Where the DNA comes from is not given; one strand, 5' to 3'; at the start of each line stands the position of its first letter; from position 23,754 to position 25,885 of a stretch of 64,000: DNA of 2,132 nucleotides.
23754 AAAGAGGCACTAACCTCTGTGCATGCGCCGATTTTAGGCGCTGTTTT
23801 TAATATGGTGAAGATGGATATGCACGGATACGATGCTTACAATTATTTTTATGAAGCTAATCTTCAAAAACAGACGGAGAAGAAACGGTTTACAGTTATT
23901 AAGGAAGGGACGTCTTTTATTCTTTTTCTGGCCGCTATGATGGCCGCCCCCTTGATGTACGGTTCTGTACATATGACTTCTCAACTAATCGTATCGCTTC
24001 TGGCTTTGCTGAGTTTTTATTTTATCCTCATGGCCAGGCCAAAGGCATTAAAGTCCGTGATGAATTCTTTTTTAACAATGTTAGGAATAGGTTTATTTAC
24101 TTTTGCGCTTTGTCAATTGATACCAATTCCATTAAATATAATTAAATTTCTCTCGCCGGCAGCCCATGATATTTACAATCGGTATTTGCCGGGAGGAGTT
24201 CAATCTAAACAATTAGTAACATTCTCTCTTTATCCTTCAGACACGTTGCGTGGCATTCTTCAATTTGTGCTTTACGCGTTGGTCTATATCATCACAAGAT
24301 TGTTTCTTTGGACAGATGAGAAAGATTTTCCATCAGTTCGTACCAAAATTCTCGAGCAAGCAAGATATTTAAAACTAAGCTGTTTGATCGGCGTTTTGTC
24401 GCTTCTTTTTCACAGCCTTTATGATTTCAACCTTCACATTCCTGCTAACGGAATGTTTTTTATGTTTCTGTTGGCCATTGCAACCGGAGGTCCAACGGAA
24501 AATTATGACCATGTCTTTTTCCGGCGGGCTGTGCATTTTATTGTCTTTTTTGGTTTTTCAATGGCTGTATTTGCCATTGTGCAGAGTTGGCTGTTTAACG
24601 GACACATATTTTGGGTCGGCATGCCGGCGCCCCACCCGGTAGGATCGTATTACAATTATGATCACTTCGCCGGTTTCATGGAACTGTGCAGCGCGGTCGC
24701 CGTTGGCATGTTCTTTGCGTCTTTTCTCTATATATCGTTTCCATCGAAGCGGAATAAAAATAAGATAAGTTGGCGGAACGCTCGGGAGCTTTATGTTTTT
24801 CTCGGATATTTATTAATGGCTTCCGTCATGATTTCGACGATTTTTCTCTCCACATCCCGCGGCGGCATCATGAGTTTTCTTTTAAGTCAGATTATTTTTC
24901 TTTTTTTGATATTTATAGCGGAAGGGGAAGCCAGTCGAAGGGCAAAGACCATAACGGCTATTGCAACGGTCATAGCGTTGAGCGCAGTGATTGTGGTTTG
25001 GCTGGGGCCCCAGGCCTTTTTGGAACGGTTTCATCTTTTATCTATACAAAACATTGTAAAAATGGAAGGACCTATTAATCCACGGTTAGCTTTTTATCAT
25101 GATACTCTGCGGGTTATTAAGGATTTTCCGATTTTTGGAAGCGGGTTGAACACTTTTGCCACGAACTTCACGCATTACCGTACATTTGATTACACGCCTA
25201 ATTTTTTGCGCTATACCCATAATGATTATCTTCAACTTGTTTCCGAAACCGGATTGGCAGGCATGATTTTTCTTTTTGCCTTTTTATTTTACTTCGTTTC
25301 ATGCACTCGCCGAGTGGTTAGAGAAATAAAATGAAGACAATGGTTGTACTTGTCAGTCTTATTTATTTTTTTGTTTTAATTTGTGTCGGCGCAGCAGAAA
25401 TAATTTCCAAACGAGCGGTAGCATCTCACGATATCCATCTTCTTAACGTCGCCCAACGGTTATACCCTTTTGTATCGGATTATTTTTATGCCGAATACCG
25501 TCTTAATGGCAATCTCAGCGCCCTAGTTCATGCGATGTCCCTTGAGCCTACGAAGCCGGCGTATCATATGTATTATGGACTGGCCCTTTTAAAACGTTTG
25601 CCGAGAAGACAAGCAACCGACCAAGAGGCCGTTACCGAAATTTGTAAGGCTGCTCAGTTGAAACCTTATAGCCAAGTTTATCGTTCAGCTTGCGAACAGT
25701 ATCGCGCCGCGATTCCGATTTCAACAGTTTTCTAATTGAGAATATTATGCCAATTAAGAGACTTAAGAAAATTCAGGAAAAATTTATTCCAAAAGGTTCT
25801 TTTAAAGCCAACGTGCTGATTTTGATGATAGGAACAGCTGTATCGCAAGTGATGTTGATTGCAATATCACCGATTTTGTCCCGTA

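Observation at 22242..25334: Single-polypeptide fusion of a Wzc-type BY-kinase co-polymerase with a Wzy/O-antigen-ligase-like polymerase domain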

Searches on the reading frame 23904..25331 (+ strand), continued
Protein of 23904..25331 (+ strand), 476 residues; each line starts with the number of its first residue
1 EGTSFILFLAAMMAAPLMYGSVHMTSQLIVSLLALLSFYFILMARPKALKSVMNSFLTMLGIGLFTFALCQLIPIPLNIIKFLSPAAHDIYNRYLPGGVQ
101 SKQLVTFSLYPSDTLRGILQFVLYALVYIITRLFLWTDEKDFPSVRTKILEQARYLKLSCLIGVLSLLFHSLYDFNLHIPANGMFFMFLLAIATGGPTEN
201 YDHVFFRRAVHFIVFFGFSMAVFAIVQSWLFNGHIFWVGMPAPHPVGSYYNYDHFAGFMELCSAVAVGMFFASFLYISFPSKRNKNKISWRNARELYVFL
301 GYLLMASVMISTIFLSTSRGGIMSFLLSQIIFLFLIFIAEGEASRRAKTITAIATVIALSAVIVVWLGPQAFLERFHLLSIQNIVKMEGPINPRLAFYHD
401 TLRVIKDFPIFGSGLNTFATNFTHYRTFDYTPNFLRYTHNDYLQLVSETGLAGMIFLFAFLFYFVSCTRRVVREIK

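Call 71: find_related_loci(query=A3, collection=genome_contigs, flank=4000)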
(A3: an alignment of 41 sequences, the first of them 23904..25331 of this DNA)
Query A3 (476 aa) in genome_contigs; peptide patterns used: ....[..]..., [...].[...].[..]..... (x = any residue, [..] = any of these).
168 stretches matched a pattern; 153 encode a relative of the query (tblastn E <= 1e-3); the best 80 are kept; 80 distinct loci.
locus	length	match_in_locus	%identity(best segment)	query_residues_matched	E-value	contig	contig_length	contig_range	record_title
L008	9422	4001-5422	54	4-476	4e-161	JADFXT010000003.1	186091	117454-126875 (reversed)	MAG: Candidatus Omnitrophota bacterium isolate nDJH15bin6 nDJH15_bin6_NODE_3_length_186091_cov_6.189106, whole genome sh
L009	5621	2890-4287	51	13-476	5e-154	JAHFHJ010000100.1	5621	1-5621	MAG: Candidatus Omnitrophota bacterium isolate nzgw336 NODE_53198_length_5622_cov_10.538448, whole genome shotgun sequen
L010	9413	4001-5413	50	6-476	4e-151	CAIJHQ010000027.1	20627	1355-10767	MAG: Candidatus Omnitrophica bacterium isolate AM-sed-core1-D1_bin-136 genome assembly, contig: bin-136:27/68, whole gen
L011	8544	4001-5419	49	6-476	2e-145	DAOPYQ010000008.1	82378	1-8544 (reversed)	MAG TPA_asm: Candidatus Omnitrophota bacterium isolate AMR_MDS_1310 NODE_174_length_82378_cov_8.925294, whole genome sho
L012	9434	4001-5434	50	3-476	5e-143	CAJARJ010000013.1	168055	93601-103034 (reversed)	MAG: Candidatus Omnitrophica bacterium isolate Loc090907-6m_bin-269 genome assembly, contig: bin-269:13/22, whole genome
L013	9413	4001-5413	51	6-475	9e-140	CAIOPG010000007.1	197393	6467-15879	MAG: Candidatus Omnitrophica bacterium isolate Umea1p4_bin-199 genome assembly, contig: bin-199:07/20, whole genome shot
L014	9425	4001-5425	47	6-476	2e-135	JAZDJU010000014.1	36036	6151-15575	MAG: Candidatus Omnitrophota bacterium isolate MEGAHIT-group-0.500 k141_119549, whole genome shotgun sequence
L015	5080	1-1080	53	118-476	7e-125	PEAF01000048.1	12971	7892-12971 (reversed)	MAG: Candidatus Omnitrophota bacterium isolate MBPbin6 scaffold260, whole genome shotgun sequence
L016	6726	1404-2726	41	4-471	1e-103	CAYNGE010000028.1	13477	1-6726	MAG TPA_asm: uncultured Planctomycetales bacterium isolate binchicken_co162_605 genome assembly, contig: NODE_10971_leng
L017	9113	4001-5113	46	108-471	4e-102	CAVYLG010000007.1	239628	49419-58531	MAG: Candidatus Omnitrophota bacterium isolate MFD01476.bin.2.120 genome assembly, contig: contig_99265, whole genome sh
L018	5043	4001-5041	48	19-368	4e-91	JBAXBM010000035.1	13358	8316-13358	MAG: Candidatus Omnitrophota bacterium isolate ELA167 MAG167_35, whole genome shotgun sequence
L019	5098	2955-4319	37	21-476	3e-84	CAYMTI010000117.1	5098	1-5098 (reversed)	MAG TPA_asm: uncultured Planctomycetia bacterium isolate binchicken_co291_57 genome assembly, contig: NODE_6898_length_5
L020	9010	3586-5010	33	6-476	2e-81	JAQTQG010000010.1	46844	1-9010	MAG: Candidatus Omnitrophota bacterium isolate STB_134 NODE_1563_length_46844_cov_5.537406_Sandtown_B, whole genome shot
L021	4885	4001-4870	48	6-295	5e-79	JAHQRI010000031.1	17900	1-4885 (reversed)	MAG: Candidatus Omnitrophota bacterium isolate Go_SlDig_bin_476 Go_SlDig_8961_length_17900_cov_5.008721, whole genome sh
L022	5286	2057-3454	34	15-475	2e-77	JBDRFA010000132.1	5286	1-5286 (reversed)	MAG: Candidatus Omnitrophota bacterium isolate MEGAHIT-group-1.343 k141_4812548, whole genome shotgun sequence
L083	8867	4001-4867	31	156-461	1e-24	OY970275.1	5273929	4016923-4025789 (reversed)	MAG: uncultured Acidobacteriota bacterium isolate MFD03399.bin.c.2 genome assembly, chromosome: 1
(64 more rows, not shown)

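Call 80: search_protein_families(library=pfam, proteins=[L083:83-820:+, L083:813-2285:+, L083:2379-3674:+, L083:3671-4939:+, L083:4990-6213:+, L083:6217-8553:+], max_evalue=0.0001)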
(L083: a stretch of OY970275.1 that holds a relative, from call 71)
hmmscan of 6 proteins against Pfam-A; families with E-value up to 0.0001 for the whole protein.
L083:83-820:+ (245 aa): 2 families
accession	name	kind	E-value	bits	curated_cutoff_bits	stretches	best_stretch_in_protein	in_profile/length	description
PF02518.31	HATPase_c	-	5.9e-28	98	26.4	1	134-238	3-109/111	Histidine kinase-, DNA gyrase B-, and HSP90-like ATPase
PF00512.31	HisKA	-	4.5e-14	52.7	26.9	1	25-87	2-63/66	His Kinase A (phospho-acceptor) domain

L083:813-2285:+ (490 aa): 8 families
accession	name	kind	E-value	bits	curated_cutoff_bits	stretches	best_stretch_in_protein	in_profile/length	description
PF00158.32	Sigma54_activat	-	8.8e-67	224.4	20.2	1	144-310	1-167/168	Sigma-54 interaction domain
PF00072.30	Response_reg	-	6.1e-32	110.5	30.2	1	6-115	1-110/111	Response regulator receiver domain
PF25601.1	AAA_lid_14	-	2.4e-27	95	27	1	316-393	1-78/87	AAA+ ATPase lid domain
PF14532.12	Sigma54_activ_2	-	1.3e-22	81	25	1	145-315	1-138/138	Sigma-54 interaction domain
PF07728.20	AAA_5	-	7.3e-11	42.7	22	1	168-286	2-123/139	AAA domain (dynein-related subfamily)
PF02954.25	HTH_8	-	2.1e-10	40.6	22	1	430-470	2-42/42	Bacterial regulatory protein, Fis family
PF00004.35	AAA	-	7.7e-05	23.6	21.2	0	168-299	1-125/131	ATPase family associated with various cellular activities (AAA)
PF07726.17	AAA_3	-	8.8e-05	22.8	27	0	168-285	2-111/131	ATPase family associated with various cellular activities (AAA)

L083:2379-3674:+ (431 aa): 13 families
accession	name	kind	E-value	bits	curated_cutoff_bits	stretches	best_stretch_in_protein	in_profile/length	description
PF13432.12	TPR_16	-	3.3e-14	53.5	32.7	2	99-161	1-63/65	Tetratricopeptide repeat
PF13428.12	TPR_14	-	4.3e-12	45.9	23.5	1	96-136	2-42/44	Tetratricopeptide repeat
PF13414.12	TPR_11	-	3.6e-10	39.8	26.8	1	79-109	12-42/42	TPR repeat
PF14559.12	TPR_19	-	5.4e-10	39.9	25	1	75-131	5-61/68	Tetratricopeptide repeat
PF07719.23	TPR_2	-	3.3e-09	36.6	27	0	95-126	1-32/34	Tetratricopeptide repeat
PF23914.1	TPR_CcmH_CycH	-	5.4e-09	36.5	42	0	88-146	43-101/158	Cytochrome c-type biogenesis protein H TPR domain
PF13431.12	TPR_17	-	9.4e-09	35.3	24.4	1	83-115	1-33/34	Tetratricopeptide repeat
PF13181.12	TPR_8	-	3e-08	33.6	25.7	0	95-126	1-32/34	Tetratricopeptide repeat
PF00515.34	TPR_1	-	5.1e-08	32.8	27.8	0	95-126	1-32/34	Tetratricopeptide repeat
PF13424.12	TPR_12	-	5.2e-08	33.4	30.1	0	78-125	27-75/77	Tetratricopeptide repeat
PF13371.12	TPR_9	-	1.7e-07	31.6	35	1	73-118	7-52/73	Tetratricopeptide repeat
PF13174.12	TPR_6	-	1.1e-06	29.3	26.3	0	97-128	2-33/33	Tetratricopeptide repeat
PF23241.1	HAT_PRP39_C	-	5.8e-05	23.6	33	0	56-165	20-129/139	PRP39 C-terminal HAT repeat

L083:3671-4939:+ (422 aa): 1 family
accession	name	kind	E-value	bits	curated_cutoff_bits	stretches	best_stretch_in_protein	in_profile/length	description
PF04932.20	Wzy_C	-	1.6e-24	86.8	31.7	1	193-334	2-147/149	O-Antigen ligase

L083:4990-6213:+ (407 aa): 3 families
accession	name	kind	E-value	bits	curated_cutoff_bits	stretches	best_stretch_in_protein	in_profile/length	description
PF22461.2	SLBB_2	-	1.9e-19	70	27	1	295-376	3-79/79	SLBB domain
PF02563.21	Poly_export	-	7.4e-16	58.5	28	1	54-131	3-77/77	Polysaccharide biosynthesis/export protein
PF10531.15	SLBB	-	1.2e-15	57.5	27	2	138-183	2-49/55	SLBB domain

L083:6217-8553:+ (778 aa): 5 families
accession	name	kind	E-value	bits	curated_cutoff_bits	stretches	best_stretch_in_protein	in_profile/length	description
PF13807.11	GNVR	-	3.5e-14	52.9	27.7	1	394-466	9-81/82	G-rich domain on putative tyrosine kinase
PF10609.15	ParA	-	1.3e-09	38.3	27.1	1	551-724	4-174/246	NUBPL iron-transfer P-loop NTPase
PF02706.20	Wzz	-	6.6e-07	30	25.5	1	39-127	5-89/91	Chain length determinant protein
PF01656.29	CbiA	-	2.2e-06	28.1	25.4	1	562-726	10-84/125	CobQ/CobB/MinD/ParA nucleotide binding domain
PF13614.12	AAA_31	-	4.4e-06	27.2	27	1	563-695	14-149/177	AAA domain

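Call 81: search_protein_families(library=ncbifam, proteins=[L083:3671-4939:+, window:23904-25331:+, L083:2379-3674:+, P0188], max_evalue=1)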
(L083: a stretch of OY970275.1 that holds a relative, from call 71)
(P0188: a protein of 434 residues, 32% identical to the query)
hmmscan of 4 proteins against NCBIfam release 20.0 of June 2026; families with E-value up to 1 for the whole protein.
L083:3671-4939:+ (422 aa): 1 family
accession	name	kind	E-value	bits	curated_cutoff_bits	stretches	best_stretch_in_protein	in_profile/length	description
NF038256.1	exopoly_VpsF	subfamily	0.0042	16.1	150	1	173-286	180-294/394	VpsF family polysaccharide biosynthesis protein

window:23904-25331:+ (476 aa): 1 family
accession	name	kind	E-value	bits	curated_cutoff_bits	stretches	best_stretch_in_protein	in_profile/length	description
NF041589.1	PepG1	equivalog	0.023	14.3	70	1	52-73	16-37/47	type I toxin-antitoxin system toxin PepG1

L083:2379-3674:+ (431 aa): 22 families
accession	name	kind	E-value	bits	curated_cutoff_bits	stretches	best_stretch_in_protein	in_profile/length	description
TIGR02521.1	type_IV_pilW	equivalog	1.4e-11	44.4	154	1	72-158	42-128/234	type IV pilus biogenesis/stability protein PilW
NF040959.1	MamA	equivalog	1.9e-08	34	200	1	76-174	52-150/204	magnetosome protein MamA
TIGR02917.1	PEP_TPR_lipo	equivalog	4.9e-07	28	312.2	1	72-221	442-599/899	XrtA/PEP-CTERM system TPR-repeat protein PrsT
TIGR00990.1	3a0801s09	subfamily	8.8e-07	27.9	757.25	1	63-161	401-499/615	mitochondrial import receptor subunit TOM70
TIGR02795.1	tol_pal_ybgF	equivalog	1.3e-06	28.9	90.1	1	73-130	51-111/119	tol-pal system protein YbgF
TIGR02552.1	LcrH_SycD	equivalog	1.4e-06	28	104.8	1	78-161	35-118/136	SycD/LcrH family type III secretion system chaperone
NF033920.0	C39_PA2778_fam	equivalog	5.2e-06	26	150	2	105-170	166-231/255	PA2778 family cysteine peptidase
NF008391.2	PRK11189.1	equivalog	0.00027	20.5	250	1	94-166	64-136/297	lipoprotein NlpI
NF033758.1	gliding_GltE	equivalog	0.0005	19.1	225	1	73-165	166-258/411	adventurous gliding motility TPR repeat lipoprotein GltE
NF002725.1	PRK02603.1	equivalog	0.0011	19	143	1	45-127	56-138/173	photosystem I assembly protein Ycf3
NF047371.1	FlcA_CTERM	equivalog_domain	0.0011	17.6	300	1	86-169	429-513/646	periplasmic flagellar collar protein FlcA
NF038257.2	exopoly_VpsP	subfamily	0.0012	18.5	125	1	22-133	23-157/213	VpsP family polysaccharide biosynthesis protein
NF008520.0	PRK11447.1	equivalog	0.0014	16.5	858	1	72-157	614-699/1157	cellulose synthase complex outer membrane protein BcsC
NF033762.1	social_mot_Tgl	equivalog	0.0027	17.1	225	1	74-158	149-232/252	social motility TPR repeat lipoprotein Tgl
NF009037.0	PRK12370.1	equivalog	0.0062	15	589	1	82-167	325-410/553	HilA/EilA family virulence transcriptional regulator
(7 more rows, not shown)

P0188 (434 aa): 3 families
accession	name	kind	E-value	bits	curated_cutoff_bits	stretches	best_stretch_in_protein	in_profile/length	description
TIGR00947.1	2A73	equivalog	2.8e-15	56.3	366.4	1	103-417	85-418/425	IctB family putative bicarbonate transporter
TIGR03097.1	PEP_O_lig_1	hypoth_equivalog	7.2e-10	38.3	188.1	1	126-373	114-349/408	putative O-glycosylation ligase, exosortase A system-associated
NF058641.1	TfpM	equivalog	0.075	12.1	600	0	140-389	103-328/421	O-linking oligosaccharyltransferase TfpM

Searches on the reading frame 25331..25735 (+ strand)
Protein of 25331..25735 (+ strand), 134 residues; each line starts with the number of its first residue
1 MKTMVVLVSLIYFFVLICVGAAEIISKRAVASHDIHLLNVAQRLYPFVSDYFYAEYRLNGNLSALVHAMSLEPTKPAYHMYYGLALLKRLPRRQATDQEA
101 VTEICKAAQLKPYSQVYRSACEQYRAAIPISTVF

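Call 3: search_protein_families(library=pfam, proteins=[window:25331-25735:+], max_evalue=0.01)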
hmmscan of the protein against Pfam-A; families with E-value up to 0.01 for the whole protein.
window:25331-25735:+ (134 aa): 0 families

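Call 4: search_protein_families(library=ncbifam, proteins=[window:25331-25735:+], max_evalue=0.01)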
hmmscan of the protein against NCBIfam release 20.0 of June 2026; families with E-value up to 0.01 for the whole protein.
window:25331-25735:+ (134 aa): 0 families
